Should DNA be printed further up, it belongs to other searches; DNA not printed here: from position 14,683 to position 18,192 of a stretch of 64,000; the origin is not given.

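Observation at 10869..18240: Complete compact type II-C CRISPR-Cas locus (cas9-cas1-cas2, 40-repeat array, tracrRNA) in a high-GC genome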

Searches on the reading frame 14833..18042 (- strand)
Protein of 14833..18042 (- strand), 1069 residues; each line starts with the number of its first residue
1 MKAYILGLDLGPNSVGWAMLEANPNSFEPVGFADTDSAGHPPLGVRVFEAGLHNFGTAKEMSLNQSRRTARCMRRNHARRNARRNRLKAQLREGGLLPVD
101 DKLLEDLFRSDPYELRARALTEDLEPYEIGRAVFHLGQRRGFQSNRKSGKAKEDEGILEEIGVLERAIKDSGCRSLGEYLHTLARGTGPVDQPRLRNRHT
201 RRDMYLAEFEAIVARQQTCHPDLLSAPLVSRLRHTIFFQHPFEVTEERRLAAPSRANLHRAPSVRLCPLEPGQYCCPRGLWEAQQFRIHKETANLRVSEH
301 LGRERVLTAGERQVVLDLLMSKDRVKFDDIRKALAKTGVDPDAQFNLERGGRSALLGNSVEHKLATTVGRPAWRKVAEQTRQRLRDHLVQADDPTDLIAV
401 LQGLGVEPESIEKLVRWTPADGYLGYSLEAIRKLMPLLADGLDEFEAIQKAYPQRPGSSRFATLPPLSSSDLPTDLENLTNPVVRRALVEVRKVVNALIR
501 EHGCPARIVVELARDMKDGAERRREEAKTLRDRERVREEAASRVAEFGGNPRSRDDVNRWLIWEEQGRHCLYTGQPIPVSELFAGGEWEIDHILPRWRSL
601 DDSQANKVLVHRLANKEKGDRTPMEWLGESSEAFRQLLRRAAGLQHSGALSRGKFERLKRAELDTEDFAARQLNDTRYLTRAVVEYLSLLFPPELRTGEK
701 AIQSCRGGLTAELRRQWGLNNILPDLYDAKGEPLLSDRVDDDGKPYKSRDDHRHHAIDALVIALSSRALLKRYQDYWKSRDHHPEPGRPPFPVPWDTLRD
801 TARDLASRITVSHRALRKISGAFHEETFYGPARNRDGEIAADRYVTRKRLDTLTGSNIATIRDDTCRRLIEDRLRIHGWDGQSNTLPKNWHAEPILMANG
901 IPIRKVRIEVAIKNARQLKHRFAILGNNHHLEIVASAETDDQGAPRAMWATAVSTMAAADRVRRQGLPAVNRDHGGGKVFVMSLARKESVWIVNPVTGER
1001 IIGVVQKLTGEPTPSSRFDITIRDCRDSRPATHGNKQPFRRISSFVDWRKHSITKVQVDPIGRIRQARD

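Call 10: search_protein_families(library=pfam, proteins=[window:14833-18042:-])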
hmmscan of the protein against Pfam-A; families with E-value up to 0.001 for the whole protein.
window:14833-18042:- (1069 aa): 3 families
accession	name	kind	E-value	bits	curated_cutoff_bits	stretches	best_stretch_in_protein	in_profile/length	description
PF18541.7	RuvC_III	-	3.1e-23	83.2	26.2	1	666-818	4-177/179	RuvC endonuclease subdomain 3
PF13395.12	HNH_4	-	5.9e-19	68.2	22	1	570-623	1-53/54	HNH endonuclease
PF18470.6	Cas9_a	-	2.3e-10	40.9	26.9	1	266-358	9-90/221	Cas9 alpha-helical lobe domain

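Call 11: search_protein_families(library=ncbifam, proteins=[window:14833-18042:-])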
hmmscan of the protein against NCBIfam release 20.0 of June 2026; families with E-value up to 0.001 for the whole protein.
window:14833-18042:- (1069 aa): 2 families
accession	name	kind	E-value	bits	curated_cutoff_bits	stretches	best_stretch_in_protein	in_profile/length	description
TIGR01865.2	cas_Csn1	equivalog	3.5e-179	598.4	100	1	4-1063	1-1070/1070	type II CRISPR RNA-guided endonuclease Cas9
NF049971.1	CRISPR_Cas9d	exception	5.3e-47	161.1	375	1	476-766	458-723/986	type II CRISPR RNA-guided endonuclease Cas9d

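Call 13: search_solved_structures(query=window:14833-18042:-, max_evalue=0.00001, show_alignments=1)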
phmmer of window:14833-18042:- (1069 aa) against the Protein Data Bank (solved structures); distinct sequences matched with E-value up to 0.00001: 83 (the best 60 are shown).
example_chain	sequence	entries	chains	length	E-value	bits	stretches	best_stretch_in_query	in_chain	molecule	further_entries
21dz_A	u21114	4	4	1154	1.5e-66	228.7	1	3-720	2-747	CRISPR-associated endonuclease Cas9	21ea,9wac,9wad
9ar4_A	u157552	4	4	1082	7.7e-66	226.3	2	409-721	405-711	CRISPR-associated endonuclease Cas9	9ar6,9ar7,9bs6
8jtj_A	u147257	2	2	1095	2e-63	218.3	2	422-721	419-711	CRISPR-associated endonuclease Cas9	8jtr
8ja0_A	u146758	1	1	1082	1.1e-62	215.9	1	4-722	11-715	CRISPR-associated endonuclease Cas9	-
6kc8_A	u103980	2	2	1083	1.1e-62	215.9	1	4-722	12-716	CRISPR-associated endonuclease Cas9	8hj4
6jdq_A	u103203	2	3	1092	1.1e-62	215.8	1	4-722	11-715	CRISPR-associated endonuclease Cas9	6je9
8uzb_A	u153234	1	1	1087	1.7e-62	215.2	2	422-721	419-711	CRISPR-associated endonuclease Cas9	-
8uza_A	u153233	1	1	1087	2.7e-62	214.6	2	422-721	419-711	CRISPR-associated endonuclease Cas9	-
6jdv_A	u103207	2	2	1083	2.8e-61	211.2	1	4-722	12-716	CRISPR-associated endonuclease Cas9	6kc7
8hnt_A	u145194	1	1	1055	1.4e-60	208.9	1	4-720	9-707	CRISPR-associated endonuclease Cas9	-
6je4_A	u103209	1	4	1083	3.5e-60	207.6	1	4-722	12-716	CRISPR-associated endonuclease Cas9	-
8hnw_A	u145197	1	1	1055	3.5e-59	204.3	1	4-720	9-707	CRISPR-associated endonuclease Cas9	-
6je3_A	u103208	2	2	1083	4.1e-59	204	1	4-722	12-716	CRISPR-associated endonuclease Cas9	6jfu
8hnv_A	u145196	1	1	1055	4.5e-58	200.6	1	4-720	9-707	CRISPR-associated endonuclease Cas9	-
6rj9_C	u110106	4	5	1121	1.8e-37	132.4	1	60-720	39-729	CRISPR-associated endonuclease Cas9 1 | Streptococcus Thermophilus 1 Cas9 | Cas 9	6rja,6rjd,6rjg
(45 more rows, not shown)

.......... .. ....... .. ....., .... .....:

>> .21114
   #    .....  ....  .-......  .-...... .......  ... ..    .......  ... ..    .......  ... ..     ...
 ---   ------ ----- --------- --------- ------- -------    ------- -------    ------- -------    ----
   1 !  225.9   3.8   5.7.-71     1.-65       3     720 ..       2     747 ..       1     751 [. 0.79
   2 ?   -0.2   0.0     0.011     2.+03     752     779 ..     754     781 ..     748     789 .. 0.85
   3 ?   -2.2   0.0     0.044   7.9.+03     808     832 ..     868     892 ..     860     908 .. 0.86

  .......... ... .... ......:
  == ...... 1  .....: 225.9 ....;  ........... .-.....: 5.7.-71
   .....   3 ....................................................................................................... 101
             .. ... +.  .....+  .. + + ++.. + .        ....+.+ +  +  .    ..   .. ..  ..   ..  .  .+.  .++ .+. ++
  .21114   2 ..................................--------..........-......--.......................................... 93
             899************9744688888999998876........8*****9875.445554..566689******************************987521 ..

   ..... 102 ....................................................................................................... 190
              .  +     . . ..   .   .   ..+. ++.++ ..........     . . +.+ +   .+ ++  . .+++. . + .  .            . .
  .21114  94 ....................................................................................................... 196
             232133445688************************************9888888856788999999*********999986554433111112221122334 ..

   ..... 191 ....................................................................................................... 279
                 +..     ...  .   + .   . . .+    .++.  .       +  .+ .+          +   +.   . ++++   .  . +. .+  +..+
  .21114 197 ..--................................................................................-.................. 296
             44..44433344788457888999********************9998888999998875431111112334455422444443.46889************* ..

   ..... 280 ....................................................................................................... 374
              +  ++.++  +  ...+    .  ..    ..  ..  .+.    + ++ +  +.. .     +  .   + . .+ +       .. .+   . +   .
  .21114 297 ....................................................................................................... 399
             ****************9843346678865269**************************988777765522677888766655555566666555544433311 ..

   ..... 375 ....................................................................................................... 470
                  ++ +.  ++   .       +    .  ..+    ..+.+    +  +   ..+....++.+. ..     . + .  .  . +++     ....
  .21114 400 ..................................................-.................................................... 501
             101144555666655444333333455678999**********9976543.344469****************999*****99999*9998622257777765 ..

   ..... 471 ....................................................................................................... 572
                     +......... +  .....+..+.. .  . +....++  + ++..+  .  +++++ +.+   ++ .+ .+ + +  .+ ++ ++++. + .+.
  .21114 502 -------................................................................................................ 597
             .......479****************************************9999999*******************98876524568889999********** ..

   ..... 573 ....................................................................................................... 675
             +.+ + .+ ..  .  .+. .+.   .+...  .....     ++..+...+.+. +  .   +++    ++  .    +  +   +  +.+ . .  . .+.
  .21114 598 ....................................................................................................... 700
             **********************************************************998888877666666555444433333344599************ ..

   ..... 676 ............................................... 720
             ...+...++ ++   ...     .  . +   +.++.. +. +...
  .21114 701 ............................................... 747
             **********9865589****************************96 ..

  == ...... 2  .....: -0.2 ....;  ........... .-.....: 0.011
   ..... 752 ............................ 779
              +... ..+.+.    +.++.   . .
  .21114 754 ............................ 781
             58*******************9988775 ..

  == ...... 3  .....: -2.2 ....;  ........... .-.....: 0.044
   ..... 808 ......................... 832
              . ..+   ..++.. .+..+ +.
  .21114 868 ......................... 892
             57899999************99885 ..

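Call 14: find_homologous_proteins(query=window:14833-18042:-)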
Query window:14833-18042:- (1069 aa): 919 proteins with E <= 0.001 among 8000 candidates; the best 120 are listed.
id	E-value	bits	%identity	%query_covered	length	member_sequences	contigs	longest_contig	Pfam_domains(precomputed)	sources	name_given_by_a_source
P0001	0.0e+0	2122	86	100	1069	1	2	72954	PF13395.13,PF18470.7,PF18541.8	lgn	-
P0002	0.0e+0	1982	100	81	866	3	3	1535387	PF13395.13,PF18470.7,PF18541.8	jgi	-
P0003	0.0e+0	1578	65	100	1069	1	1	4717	PF13395.13,PF18470.7,PF18541.8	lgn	-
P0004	0.0e+0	1563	66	100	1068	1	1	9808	PF13395.13,PF18470.7,PF18541.8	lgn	-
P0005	0.0e+0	1528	64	100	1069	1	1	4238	PF13395.13,PF18470.7,PF18541.8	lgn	-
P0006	0.0e+0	1521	63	100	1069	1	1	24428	PF13395.13,PF18470.7,PF18541.8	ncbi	ncbi:MAG: type II CRISPR RNA-guided endonuclease Cas9 [Candidatus Krumholzibacteriia bacterium]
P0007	0.0e+0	1512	63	100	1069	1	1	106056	PF13395.13,PF18470.7,PF18541.8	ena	-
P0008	0.0e+0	1482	62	100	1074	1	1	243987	PF13395.13,PF18470.7,PF18541.8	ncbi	ncbi:MAG: type II CRISPR RNA-guided endonuclease Cas9 [Candidatus Krumholzibacteriia bacterium]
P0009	0.0e+0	1471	62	100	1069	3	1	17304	PF13395.13,PF18470.7,PF18541.8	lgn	-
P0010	0.0e+0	1449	62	100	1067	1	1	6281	PF13395.13,PF18470.7,PF18541.8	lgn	-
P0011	0.0e+0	1444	61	100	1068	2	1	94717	PF13395.13,PF18470.7,PF18541.8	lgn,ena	-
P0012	0.0e+0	1439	62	100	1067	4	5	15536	PF13395.13,PF18470.7,PF18541.8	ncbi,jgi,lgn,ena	jgi:CRISPR-associated endonuclease Csn1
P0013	0.0e+0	1390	60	100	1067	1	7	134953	PF13395.13,PF18470.7,PF18541.8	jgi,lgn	jgi:CRISPR-associated endonuclease Csn1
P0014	0.0e+0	1302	57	100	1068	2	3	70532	PF13395.13,PF18470.7,PF18541.8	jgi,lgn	-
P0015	0.0e+0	1285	57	100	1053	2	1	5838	PF13395.13,PF18470.7,PF18541.8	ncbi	-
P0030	0.0e+0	1099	51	100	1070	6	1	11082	PF13395.13,PF18470.7,PF18541.8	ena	-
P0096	5.0e-162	560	37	100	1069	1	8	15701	PF13395.13,PF18470.7,PF18541.8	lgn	-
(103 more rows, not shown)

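Call 16: find_encoding_contigs(protein=P0002, flank=6000, max_places=3)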
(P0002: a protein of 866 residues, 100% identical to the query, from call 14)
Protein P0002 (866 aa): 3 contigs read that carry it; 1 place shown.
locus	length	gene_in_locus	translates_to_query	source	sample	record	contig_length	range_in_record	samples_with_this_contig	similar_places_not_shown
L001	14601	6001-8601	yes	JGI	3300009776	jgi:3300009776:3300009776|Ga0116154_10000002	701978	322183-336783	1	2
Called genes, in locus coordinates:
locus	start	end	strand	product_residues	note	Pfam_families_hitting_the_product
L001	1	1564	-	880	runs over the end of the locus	PF15902:Sortilin-Vps10 (faint), PF02012:BNR (faint), PF13860:FlgD_ig (weak)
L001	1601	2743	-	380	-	PF26049:RLMG_N, PF05175:MTS, PF06325:PrmA (weak), PF13847:Methyltransf_31, PF08241:Methyltransf_11, PF08242:Methyltransf_12, PF13649:Methyltransf_25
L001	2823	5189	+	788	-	PF17678:Glyco_hydro_92N, PF07971:Glyco_hydro_92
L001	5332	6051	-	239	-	-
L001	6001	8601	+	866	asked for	PF18470:Cas9_a, PF13395:HNH_4, PF18541:RuvC_III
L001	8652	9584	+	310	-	PF01867:Cas_Cas1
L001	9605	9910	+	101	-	PF09827:CRISPR_Cas2, PF20803:PaaX_M (weak)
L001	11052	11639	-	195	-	-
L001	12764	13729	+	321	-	PF00532:Peripla_BP_1, PF13407:Peripla_BP_4, PF13377:Peripla_BP_3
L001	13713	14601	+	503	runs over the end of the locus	PF00005:ABC_tran, PF13304:AAA_21 (faint), PF00005:ABC_tran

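Call 17: find_encoding_contigs(protein=P0001, flank=8000, max_places=3)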
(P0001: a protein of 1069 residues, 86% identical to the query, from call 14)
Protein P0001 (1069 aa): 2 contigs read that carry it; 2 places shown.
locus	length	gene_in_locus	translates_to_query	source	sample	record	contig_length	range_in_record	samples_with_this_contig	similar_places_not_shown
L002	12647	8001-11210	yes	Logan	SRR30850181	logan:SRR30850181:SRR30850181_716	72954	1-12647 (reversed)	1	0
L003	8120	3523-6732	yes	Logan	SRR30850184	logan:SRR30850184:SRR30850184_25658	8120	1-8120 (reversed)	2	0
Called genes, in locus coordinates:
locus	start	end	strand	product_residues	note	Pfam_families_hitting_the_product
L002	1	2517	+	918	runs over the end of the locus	PF00082:Peptidase_S8, PF13620:CarboxypepD_reg (weak), PF13715:CarbopepD_reg_2 (weak), PF13860:FlgD_ig (faint)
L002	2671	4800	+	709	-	PF07676:PD40 (faint), PF26549:Tricorn_N (weak), PF00326:Peptidase_S9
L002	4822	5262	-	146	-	PF13801:Metal_resist (weak)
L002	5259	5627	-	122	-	-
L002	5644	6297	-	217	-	PF04542:Sigma70_r2, PF04545:Sigma70_r4 (weak), PF08281:Sigma70_r4_2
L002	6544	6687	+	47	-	-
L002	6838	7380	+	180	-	PF00595:PDZ (weak), PF13180:PDZ_2, PF14685:PDZ_Tricorn (weak), PF17820:PDZ_6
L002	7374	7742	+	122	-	-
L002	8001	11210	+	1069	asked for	PF18470:Cas9_a, PF13395:HNH_4, PF18541:RuvC_III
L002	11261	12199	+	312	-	PF01867:Cas_Cas1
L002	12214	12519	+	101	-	PF09827:CRISPR_Cas2, PF20803:PaaX_M (weak)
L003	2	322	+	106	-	?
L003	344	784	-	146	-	PF13801:Metal_resist (weak)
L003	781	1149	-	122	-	-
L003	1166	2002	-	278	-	PF04542:Sigma70_r2, PF08281:Sigma70_r4_2, PF04545:Sigma70_r4 (weak)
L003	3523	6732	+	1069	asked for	PF18470:Cas9_a, PF13395:HNH_4, PF18541:RuvC_III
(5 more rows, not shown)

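Call 20: find_related_loci(query=window:14833-18042:-, collection=genome_contigs, flank=6000)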
Query window:14833-18042:- (1069 aa) in genome_contigs; peptide patterns used: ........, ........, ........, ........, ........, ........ (x = any residue, [..] = any of these).
60 stretches matched a pattern; 2 encode a relative of the query (tblastn E <= 1e-3); 2 distinct loci.
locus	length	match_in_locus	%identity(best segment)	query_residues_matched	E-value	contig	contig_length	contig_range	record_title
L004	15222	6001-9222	62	1-1069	0e+0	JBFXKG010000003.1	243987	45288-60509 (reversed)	MAG: Candidatus Krumholzibacteriia bacterium isolate CA_2019_TPIn_7 NODE_168_length_243987_cov_8.068666_TPIn, whole geno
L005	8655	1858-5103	54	1-1069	0e+0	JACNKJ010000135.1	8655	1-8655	MAG: bacterium isolate NIOZ-UU57 NIOZ-UU_NODE_10190_length_8655_cov_4.84477, whole genome shotgun sequence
